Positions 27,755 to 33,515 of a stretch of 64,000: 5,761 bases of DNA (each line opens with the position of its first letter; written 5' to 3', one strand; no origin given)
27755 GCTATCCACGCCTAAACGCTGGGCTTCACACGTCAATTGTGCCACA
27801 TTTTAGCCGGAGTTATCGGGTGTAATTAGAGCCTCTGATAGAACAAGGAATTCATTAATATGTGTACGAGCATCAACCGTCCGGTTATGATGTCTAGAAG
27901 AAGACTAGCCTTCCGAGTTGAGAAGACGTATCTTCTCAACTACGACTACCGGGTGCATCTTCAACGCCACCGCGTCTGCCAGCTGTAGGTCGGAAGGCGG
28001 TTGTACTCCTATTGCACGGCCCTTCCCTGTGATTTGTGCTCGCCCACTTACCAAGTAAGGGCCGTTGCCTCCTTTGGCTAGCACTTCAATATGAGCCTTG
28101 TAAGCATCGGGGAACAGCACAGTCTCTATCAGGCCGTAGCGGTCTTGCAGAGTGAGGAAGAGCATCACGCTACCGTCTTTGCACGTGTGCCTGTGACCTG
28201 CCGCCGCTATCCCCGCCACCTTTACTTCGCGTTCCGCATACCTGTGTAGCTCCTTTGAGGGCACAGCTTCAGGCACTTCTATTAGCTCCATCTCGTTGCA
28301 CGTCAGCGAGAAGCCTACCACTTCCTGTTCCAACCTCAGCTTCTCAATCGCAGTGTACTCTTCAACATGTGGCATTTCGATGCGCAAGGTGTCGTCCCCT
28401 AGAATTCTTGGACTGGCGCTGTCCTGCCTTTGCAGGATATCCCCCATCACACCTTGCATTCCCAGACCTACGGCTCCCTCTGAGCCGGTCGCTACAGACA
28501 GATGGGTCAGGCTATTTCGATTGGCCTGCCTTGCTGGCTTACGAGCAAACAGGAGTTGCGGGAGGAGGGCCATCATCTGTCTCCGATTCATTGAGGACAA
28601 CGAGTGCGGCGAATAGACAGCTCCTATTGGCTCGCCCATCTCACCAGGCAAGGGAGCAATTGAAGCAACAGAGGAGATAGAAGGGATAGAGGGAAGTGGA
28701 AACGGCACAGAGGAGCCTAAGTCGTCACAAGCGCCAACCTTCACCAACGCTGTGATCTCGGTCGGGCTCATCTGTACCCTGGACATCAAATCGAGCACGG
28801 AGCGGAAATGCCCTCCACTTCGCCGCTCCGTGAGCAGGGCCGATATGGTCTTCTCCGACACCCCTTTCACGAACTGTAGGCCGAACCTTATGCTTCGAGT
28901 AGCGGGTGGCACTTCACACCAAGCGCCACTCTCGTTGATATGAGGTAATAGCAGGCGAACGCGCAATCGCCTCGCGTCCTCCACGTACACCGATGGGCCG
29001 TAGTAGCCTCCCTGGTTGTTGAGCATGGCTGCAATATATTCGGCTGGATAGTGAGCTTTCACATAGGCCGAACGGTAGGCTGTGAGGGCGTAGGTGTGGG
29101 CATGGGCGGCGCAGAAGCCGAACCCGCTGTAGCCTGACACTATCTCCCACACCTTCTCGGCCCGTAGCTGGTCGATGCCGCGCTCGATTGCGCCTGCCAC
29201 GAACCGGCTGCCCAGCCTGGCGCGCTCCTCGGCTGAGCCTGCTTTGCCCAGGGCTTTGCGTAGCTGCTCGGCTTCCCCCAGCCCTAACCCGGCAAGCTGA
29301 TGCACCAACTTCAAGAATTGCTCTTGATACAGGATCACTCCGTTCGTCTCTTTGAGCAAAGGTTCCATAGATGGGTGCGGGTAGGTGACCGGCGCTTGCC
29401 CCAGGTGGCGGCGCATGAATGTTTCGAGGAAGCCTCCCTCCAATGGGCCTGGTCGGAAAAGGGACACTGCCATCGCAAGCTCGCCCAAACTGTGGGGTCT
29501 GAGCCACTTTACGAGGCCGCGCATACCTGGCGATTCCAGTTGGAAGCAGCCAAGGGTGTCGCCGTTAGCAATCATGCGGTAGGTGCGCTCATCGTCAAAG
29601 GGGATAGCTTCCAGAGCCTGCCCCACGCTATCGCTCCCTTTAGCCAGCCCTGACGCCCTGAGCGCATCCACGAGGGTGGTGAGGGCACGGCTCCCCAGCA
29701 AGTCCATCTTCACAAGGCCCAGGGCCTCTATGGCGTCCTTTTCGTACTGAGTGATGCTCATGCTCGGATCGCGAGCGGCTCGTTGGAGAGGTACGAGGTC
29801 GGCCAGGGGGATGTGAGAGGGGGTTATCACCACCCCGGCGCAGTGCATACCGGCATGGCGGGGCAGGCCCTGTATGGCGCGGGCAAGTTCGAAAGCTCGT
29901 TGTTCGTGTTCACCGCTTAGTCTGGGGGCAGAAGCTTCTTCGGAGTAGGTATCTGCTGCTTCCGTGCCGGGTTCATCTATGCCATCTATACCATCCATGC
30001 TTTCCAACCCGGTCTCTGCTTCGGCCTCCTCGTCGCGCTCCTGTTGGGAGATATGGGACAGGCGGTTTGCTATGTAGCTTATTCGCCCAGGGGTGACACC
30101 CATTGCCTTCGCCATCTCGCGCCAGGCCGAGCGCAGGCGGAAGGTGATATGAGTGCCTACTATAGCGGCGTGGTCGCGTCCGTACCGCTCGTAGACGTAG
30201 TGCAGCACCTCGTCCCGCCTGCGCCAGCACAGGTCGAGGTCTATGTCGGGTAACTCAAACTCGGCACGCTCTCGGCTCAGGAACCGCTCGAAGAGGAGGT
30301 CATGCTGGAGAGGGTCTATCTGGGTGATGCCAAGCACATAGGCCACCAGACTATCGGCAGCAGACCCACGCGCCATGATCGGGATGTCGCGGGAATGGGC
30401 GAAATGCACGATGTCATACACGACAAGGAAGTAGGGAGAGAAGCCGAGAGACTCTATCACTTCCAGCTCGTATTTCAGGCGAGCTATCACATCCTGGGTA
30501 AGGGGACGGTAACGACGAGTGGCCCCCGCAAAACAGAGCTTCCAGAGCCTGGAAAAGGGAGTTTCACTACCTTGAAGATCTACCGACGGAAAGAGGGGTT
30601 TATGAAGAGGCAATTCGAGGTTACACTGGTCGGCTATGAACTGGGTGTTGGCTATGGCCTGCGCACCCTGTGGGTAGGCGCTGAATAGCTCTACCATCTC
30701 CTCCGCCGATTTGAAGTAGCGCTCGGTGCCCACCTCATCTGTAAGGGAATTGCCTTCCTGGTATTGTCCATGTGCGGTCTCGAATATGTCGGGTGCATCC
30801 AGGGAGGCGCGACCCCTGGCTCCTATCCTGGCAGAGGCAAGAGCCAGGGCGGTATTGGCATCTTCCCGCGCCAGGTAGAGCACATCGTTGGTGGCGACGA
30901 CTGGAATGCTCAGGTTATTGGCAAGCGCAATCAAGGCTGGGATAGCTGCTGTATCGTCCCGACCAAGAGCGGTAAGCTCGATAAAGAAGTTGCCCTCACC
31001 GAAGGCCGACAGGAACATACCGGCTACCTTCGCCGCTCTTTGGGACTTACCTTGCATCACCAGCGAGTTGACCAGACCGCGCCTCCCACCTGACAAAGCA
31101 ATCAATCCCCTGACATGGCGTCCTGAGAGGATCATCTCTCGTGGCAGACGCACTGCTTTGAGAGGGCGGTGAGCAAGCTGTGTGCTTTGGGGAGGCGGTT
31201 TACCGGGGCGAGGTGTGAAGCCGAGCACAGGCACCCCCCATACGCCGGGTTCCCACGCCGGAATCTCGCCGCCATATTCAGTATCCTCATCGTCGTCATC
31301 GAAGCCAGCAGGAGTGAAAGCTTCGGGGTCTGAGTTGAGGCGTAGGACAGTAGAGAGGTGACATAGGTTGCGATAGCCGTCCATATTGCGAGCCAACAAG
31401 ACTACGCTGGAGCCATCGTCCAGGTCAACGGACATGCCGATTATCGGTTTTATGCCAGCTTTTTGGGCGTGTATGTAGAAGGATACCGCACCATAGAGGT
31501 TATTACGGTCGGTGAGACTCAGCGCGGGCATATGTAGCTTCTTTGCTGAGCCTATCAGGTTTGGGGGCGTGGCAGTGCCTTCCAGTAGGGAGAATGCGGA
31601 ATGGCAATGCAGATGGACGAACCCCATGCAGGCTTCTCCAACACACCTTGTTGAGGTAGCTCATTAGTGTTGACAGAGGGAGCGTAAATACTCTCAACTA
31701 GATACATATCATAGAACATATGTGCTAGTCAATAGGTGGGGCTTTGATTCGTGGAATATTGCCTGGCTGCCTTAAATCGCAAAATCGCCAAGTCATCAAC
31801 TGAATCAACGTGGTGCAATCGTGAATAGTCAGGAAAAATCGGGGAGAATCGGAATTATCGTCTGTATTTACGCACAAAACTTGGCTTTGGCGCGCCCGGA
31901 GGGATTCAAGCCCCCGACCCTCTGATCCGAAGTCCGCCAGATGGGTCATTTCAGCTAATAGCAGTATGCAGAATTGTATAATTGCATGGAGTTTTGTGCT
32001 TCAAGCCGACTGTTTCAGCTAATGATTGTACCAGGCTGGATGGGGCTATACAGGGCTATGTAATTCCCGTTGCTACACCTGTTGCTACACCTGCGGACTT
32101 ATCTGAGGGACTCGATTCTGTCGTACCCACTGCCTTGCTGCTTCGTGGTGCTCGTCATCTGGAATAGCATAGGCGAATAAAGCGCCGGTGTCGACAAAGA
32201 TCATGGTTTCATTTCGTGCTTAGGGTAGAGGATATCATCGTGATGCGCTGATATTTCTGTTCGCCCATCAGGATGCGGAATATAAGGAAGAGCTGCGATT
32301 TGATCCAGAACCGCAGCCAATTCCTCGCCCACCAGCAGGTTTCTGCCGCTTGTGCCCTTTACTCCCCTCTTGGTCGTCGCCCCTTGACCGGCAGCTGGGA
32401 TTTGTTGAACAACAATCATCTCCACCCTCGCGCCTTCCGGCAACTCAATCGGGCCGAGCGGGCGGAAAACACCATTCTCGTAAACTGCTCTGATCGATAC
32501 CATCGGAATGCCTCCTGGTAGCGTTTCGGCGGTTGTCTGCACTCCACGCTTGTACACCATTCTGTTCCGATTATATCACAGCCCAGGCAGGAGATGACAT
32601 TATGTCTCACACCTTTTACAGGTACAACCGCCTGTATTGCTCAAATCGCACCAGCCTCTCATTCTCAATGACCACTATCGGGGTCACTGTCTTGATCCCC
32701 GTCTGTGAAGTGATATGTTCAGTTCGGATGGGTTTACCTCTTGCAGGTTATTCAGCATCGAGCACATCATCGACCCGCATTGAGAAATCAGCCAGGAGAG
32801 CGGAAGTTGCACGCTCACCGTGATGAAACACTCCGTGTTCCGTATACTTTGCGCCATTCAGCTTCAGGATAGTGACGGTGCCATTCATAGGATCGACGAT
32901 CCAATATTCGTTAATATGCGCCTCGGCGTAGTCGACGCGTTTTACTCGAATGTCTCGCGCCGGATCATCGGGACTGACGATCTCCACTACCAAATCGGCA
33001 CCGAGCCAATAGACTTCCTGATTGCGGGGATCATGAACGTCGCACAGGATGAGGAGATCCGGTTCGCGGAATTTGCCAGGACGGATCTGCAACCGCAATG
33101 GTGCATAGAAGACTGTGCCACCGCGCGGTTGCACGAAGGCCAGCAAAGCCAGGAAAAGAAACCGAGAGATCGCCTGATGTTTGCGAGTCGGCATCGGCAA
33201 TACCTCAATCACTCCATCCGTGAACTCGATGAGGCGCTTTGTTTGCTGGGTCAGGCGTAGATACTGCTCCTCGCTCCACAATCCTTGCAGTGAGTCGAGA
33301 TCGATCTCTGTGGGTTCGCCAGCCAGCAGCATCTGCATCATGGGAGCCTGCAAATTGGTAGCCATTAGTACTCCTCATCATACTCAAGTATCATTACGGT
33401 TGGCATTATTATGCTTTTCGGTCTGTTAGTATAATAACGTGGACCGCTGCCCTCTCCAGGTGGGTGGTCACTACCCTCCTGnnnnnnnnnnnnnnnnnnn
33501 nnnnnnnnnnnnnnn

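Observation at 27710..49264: tRNA-Arg(TCG) integration hotspot with a tandem series of anticodon-loop-bounded att remnants spanning about 22 kb of mobilome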

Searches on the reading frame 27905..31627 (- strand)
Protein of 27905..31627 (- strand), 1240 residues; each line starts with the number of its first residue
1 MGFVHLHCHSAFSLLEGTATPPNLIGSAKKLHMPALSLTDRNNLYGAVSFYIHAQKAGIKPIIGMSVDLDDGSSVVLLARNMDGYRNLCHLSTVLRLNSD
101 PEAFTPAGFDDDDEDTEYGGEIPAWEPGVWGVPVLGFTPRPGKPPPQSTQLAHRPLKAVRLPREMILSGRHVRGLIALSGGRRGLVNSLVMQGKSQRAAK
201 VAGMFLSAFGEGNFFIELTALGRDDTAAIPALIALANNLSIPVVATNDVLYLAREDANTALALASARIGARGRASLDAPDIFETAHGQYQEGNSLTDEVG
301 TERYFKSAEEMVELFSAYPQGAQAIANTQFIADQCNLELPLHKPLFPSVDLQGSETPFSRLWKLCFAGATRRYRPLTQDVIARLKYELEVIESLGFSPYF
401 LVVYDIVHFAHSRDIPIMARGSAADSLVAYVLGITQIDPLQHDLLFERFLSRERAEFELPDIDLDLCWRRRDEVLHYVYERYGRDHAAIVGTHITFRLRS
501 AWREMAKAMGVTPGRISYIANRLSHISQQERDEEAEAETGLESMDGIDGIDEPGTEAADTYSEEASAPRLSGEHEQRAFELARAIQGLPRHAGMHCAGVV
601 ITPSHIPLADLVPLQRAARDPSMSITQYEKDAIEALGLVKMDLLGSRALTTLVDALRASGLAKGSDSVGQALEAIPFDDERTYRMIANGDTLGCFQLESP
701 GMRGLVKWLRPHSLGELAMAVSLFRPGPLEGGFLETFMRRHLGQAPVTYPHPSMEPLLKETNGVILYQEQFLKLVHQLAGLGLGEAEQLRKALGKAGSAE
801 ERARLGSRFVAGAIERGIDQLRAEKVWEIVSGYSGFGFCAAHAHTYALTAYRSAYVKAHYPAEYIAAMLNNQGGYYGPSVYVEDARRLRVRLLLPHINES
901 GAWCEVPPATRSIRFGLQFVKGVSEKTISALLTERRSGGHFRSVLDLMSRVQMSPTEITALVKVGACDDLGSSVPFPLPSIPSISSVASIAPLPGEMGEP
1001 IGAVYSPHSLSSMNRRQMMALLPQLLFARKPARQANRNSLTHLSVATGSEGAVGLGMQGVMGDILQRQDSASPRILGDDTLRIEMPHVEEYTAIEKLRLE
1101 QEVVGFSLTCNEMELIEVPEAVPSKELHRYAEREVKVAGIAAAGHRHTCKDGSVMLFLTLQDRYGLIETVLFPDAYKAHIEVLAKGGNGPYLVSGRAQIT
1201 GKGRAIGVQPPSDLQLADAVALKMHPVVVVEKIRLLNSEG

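Call 8: search_protein_families(library=pfam, proteins=[window:27905-31627:-], max_evalue=0.01)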
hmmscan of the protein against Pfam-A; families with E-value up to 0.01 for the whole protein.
window:27905-31627:- (1240 aa): 5 families
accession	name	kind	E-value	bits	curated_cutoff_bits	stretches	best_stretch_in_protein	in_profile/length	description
PF07733.18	DNA_pol3_alpha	-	8.4e-78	262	23.9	1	361-645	3-260/260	Bacterial DNA polymerase III alpha NTPase domain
PF17657.6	DNA_pol3_finger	-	2.6e-44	150.9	22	1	663-816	13-165/166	Bacterial DNA polymerase III alpha subunit finger domain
PF02811.25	PHP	-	3.7e-34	118.9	26.4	2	5-98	1-98/164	PHP domain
PF14579.12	HHH_6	-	2e-17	63.6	25.6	1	890-972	2-85/90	Helix-hairpin-helix motif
PF01336.31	tRNA_anti-codon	-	0.00045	20.5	27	1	1147-1186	8-48/75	OB-fold nucleic acid binding domain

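Call 10: find_encoding_contigs(protein=window:27905-31627:-, flank=10000, max_places=10)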
Protein window:27905-31627:- (1240 aa): no gene with exactly this product is on record in the collection.

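Call 12: find_homologous_proteins(query=window:27905-31627:-, max_evalue=1e-50)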
Query window:27905-31627:- (1240 aa): 7845 proteins with E <= 1e-50 among 8000 candidates; the best 120 are listed.
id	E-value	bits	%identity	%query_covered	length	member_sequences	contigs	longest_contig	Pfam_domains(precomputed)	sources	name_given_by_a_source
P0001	0.0e+0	2807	100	100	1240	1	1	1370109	PF02811.27,PF14579.13,PF17657.7,PF07733.19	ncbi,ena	-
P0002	0.0e+0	1807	66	100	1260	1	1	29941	PF02811.27,PF14579.13,PF01336.32,PF17657.7,PF07733.19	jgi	jgi:DNA-directed DNA polymerase III PolC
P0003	0.0e+0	1800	66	99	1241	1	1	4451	PF02811.27,PF14579.13,PF01336.32,PF17657.7,PF07733.19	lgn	-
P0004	0.0e+0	1782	65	100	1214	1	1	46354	PF02811.27,PF14579.13,PF01336.32,PF17657.7,PF07733.19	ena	-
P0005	0.0e+0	1774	65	99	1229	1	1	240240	PF02811.27,PF14579.13,PF01336.32,PF17657.7,PF07733.19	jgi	jgi:DNA polymerase-3 subunit alpha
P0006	0.0e+0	1766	65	99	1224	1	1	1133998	PF02811.27,PF14579.13,PF01336.32,PF17657.7,PF07733.19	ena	-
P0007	0.0e+0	1765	66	99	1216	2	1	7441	PF02811.27,PF14579.13,PF01336.32,PF17657.7,PF07733.19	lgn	-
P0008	0.0e+0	1759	65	100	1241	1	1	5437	PF02811.27,PF14579.13,PF17657.7,PF07733.19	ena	-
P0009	0.0e+0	1758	64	99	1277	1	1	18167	PF02811.27,PF14579.13,PF17657.7,PF07733.19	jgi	jgi:DNA polymerase-3 subunit alpha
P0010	0.0e+0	1758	65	100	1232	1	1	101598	PF02811.27,PF14579.13,PF01336.32,PF17657.7,PF07733.19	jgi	jgi:DNA-directed DNA polymerase III PolC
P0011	0.0e+0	1753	65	100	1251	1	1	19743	PF02811.27,PF14579.13,PF17657.7,PF07733.19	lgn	-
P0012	0.0e+0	1752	65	100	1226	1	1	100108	PF02811.27,PF14579.13,PF01336.32,PF17657.7,PF07733.19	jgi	jgi:DNA-directed DNA polymerase III PolC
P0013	0.0e+0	1744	63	100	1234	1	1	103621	PF02811.27,PF14579.13,PF17657.7,PF07733.19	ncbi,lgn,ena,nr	ncbi:MAG TPA: DNA polymerase III subunit alpha [Chloroflexia bacterium]|nr:DNA polymerase III subuni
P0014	0.0e+0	1743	64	100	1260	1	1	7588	PF02811.27,PF14579.13,PF01336.32,PF17657.7,PF07733.19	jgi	jgi:DNA polymerase-3 subunit alpha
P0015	0.0e+0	1735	64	100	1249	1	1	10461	PF02811.27,PF14579.13,PF17657.7,PF07733.19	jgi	jgi:DNA-directed DNA polymerase III PolC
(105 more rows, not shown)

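Call 17: find_related_loci(query=window:27905-31627:-, collection=genome_contigs, flank=10000)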
Query window:27905-31627:- (1240 aa) in genome_contigs; peptide patterns used: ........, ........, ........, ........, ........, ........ (x = any residue, [..] = any of these).
599 stretches matched a pattern (row limit reached: there are more); 494 encode a relative of the query (tblastn E <= 1e-3); the best 80 are kept; 80 distinct loci.
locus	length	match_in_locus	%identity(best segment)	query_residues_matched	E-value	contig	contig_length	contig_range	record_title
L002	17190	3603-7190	61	1-1236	0e+0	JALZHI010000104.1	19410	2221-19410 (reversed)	MAG: Chloroflexota bacterium isolate PEA bin13 SC8833_NODE_105_length_19410_cov_1.633200, whole genome shotgun sequence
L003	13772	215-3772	61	1-1236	0e+0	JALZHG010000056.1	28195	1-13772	MAG: Chloroflexota bacterium isolate PEA bin11 SC8832_NODE_59_length_28195_cov_1.475595, whole genome shotgun sequence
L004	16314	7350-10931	61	1-1236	0e+0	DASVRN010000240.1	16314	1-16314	MAG TPA_asm: Chloroflexia bacterium isolate SMAG_U3237 k141_355159, whole genome shotgun sequence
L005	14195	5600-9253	61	1-1236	0e+0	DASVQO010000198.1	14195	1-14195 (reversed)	MAG TPA_asm: Chloroflexia bacterium isolate SMAG_U3210 k141_500230, whole genome shotgun sequence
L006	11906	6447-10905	64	1-1233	0e+0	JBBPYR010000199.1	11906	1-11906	MAG: Ktedonobacterales bacterium isolate bin.194 bin.194_S3Ck141_236713_length_11906_cov_22.8113, whole genome shotgun s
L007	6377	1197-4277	32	2-1182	5e-171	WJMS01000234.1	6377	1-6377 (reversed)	MAG: candidate division GN15 bacterium isolate Bin_052 k141_2532078, whole genome shotgun sequence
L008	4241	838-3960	33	3-1199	1e-173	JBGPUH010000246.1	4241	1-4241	MAG: Candidatus Methylomirabilis sp. isolate OBJ1_062018_110_48 k141_3137066_length_4241_cov_28.5976, whole genome shotg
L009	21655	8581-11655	32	2-1180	8e-167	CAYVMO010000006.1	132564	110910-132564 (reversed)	MAG TPA_asm: uncultured Ignavibacteriaceae bacterium isolate SRP323688_co1_43 genome assembly, contig: NODE_250_length_1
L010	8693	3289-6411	33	3-1199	2e-165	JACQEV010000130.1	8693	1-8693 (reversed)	MAG: Candidatus Methylomirabilota bacterium isolate NC_groundwater_1030_Pr1_S-0.65um_61_9 Montesol18_Sp65_coassembly_sca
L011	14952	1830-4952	36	3-1199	2e-165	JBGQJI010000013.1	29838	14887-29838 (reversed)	MAG: Candidatus Methylomirabilis sp. isolate OBJ2_061818_070_27 k141_1298211_length_29838_cov_10.8563, whole genome shot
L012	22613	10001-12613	33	3-966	3e-165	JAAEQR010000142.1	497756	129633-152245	MAG: PVC group bacterium isolate Gpa_23 GpaG_CONTIG2101741, whole genome shotgun sequence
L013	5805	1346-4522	33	3-1203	3e-166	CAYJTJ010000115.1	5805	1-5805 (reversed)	MAG TPA_asm: uncultured Nitrospirota bacterium isolate ERP125453_co1_269 genome assembly, contig: NODE_18257_length_5805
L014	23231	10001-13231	31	2-1230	9e-163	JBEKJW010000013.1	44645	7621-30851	MAG: Candidatus Acidiferrales bacterium isolate SPRUCE 332 SPRUCE_332_13, whole genome shotgun sequence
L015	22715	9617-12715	33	2-1199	9e-163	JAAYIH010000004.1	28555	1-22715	MAG: Bacillota bacterium isolate AS09scLD_78 19008_AS09, whole genome shotgun sequence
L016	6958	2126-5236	31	3-1197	5e-163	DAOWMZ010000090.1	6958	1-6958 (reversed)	MAG TPA_asm: Candidatus Zixiibacteriota bacterium isolate CSMAG_3015 CSMAG_3015_k141_3094787_length_6958_cov_26.5323, wh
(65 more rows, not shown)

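Call 73: search_protein_families(library=ncbifam, proteins=[window:27905-31627:-], max_evalue=0.001)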
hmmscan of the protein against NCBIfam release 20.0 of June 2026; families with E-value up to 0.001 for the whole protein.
window:27905-31627:- (1240 aa): 14 families
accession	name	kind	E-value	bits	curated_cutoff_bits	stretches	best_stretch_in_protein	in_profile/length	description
NF004226.0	PRK05673.1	equivalog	8.4e-231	769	1002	3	169-972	127-886/1146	DNA polymerase III subunit alpha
TIGR00594.1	polc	superfamily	3.2e-219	730.6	434.35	2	170-972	123-883/1022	DNA polymerase III subunit alpha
NF005298.0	PRK06826.1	equivalog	2.6e-215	717.6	1260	3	170-971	128-883/1151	DNA polymerase III subunit alpha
NF004225.0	PRK05672.1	subfamily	5.7e-193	643.8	939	1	3-972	6-873/1047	error-prone DNA polymerase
NF005377.0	PRK06920.1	equivalog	1.5e-183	612.5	1806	4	573-974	471-863/1108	DNA polymerase III subunit alpha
NF005617.0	PRK07374.1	equivalog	2.2e-165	552.5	1653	3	170-970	130-893/1170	DNA polymerase III subunit alpha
NF005516.0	PRK07135.1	equivalog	1.3e-137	460.5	1084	2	322-971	193-813/974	DNA polymerase III DnaE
NF005582.0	PRK07279.1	equivalog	1.1e-135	454.1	1279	4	575-970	428-804/1033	DNA polymerase III subunit alpha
NF004550.0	PRK05898.1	equivalog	3e-124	416.3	1182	2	323-984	193-823/971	DNA polymerase III subunit alpha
NF007079.0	PRK09532.1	equivalog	1.7e-118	397.1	1525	2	171-834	129-772/876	DNA polymerase III subunit alpha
NF001688.0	PRK00448.1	equivalog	2.4e-39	134.7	873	3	174-441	659-914/1445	PolC-type DNA polymerase III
TIGR01405.1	polC_Gram_pos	equivalog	1.8e-33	115.4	1043.45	4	227-441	484-679/1211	DNA polymerase III subunit alpha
NF005616.0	PRK07373.1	equivalog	1.6e-27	96.2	646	2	838-970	38-172/449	DNA polymerase III subunit alpha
NF041577.1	nside_bi_sphtase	equivalog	8.5e-05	21.8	400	1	4-69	4-67/276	3',5'-nucleoside bisphosphate phosphatase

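Call 98: find_encoding_contigs(protein=P0006, flank=10000, max_places=1)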
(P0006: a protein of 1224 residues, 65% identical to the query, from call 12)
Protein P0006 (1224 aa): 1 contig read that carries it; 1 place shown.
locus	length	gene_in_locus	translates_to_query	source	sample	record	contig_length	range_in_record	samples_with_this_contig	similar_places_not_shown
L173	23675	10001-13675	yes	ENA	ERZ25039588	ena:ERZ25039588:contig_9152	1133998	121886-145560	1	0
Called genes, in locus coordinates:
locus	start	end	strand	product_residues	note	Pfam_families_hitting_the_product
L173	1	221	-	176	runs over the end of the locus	PF01872:RibD_C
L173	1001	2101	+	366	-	-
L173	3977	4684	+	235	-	-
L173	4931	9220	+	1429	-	PF12697:Abhydrolase_6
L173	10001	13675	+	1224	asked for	PF02811:PHP, PF07733:DNA_pol3_alpha, PF17657:DNA_pol3_finger, PF14579:HHH_6, PF01336:tRNA_anti-codon (weak)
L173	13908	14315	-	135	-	-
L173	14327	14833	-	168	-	-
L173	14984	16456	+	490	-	-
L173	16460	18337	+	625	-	PF00160:Pro_isomerase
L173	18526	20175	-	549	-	-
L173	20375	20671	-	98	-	-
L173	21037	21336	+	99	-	-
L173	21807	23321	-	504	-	PF13749:HATPase_c_4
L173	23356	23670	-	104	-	-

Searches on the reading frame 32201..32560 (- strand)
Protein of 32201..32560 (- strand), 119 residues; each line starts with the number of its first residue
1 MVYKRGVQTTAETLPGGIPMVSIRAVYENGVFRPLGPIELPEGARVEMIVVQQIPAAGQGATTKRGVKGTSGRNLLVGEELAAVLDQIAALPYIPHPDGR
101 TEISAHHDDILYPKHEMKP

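Call 8: search_protein_families(library=pfam, proteins=[window:32201-32560:-], max_evalue=0.01)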
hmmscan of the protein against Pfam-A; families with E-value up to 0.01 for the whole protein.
window:32201-32560:- (119 aa): 2 families
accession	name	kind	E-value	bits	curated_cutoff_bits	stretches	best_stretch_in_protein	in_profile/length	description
PF01954.22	AF2212-like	-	1.8e-11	44.7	21.6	1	23-52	5-34/59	AF2212-like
PF08778.15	HIF-1a_CTAD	-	0.0049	16.8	25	1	73-87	22-36/37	HIF-1 alpha C terminal transactivation domain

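Call 92: search_protein_families(library=padloc, proteins=[window:32201-32560:-], max_evalue=0.001)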
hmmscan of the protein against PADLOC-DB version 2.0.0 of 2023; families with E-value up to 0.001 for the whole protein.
window:32201-32560:- (119 aa): 0 families

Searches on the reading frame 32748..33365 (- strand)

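Call 8: search_protein_families(library=pfam, proteins=[window:32748-33365:-], max_evalue=0.01)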
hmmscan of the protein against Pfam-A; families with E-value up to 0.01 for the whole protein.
window:32748-33365:- (205 aa): 1 family
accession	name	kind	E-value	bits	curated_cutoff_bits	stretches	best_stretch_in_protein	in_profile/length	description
PF05685.18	Uma2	-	1.5e-31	109.6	27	1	33-198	2-171/172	Putative restriction endonuclease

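Call 92: search_protein_families(library=padloc, proteins=[window:32748-33365:-], max_evalue=0.001)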
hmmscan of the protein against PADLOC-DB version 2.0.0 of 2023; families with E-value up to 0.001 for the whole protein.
window:32748-33365:- (205 aa): 4 families
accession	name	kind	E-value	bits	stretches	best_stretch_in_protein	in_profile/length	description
PDLC04833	PDC-S03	-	2.8e-37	126.2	1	31-204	25-205/207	-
PDLC04832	PDC-S03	-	6.7e-33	112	1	31-202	10-186/188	-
PDLC04834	PDC-S03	-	1.8e-18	64.9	1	30-202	9-182/184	-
PDLC04835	PDC-S03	-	5.3e-15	53.5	1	29-204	8-202/207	-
